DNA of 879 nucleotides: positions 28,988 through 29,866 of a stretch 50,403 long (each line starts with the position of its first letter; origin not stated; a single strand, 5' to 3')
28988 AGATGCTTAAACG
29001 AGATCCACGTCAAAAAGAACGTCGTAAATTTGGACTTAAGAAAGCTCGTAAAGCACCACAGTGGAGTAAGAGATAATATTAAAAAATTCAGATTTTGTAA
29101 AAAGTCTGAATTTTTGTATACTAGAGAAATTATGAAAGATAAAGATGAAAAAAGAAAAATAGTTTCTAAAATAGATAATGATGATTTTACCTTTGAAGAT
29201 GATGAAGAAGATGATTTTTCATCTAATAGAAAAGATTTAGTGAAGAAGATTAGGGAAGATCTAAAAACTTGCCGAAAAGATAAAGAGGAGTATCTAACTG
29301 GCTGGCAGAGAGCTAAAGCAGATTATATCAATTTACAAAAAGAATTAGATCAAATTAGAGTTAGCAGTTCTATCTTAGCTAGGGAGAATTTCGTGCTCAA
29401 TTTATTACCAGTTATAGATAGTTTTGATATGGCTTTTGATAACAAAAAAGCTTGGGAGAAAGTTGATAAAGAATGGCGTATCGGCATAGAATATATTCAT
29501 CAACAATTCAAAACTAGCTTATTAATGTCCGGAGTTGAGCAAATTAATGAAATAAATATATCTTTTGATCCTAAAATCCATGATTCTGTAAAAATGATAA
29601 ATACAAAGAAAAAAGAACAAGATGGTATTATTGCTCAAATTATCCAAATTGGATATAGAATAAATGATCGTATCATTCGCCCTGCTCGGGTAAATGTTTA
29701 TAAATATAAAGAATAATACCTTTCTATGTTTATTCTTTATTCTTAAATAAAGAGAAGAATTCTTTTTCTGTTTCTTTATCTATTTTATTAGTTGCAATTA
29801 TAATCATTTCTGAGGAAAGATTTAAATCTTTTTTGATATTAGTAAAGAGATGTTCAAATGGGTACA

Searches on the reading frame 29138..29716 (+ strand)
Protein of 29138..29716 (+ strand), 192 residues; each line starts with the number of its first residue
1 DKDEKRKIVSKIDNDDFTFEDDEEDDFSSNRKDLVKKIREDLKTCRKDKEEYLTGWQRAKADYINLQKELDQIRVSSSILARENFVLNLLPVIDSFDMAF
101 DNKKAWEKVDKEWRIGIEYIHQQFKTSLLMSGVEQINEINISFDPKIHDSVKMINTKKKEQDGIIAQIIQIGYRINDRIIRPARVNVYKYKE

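Call 57: search_protein_families(library=pfam, proteins=[window:29138-29716:+], max_evalue=0.01)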
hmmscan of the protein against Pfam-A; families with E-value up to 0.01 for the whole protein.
window:29138-29716:+ (192 aa): 1 family
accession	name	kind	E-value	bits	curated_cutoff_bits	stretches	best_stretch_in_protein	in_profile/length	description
PF01025.24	GrpE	-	1.1e-32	113.4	25.8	1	30-189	8-165/165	GrpE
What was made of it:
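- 29138..29716 (+): grpE, attached behind rpsI and convergent with the regulator. It lies outside the operator-controlled unit in this lineage. Pfam GrpE at E 1e-32 (call 57).
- Checked: grpE (29138-29716, Pfam GrpE E 1e-32, call 57) follows rpsI.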
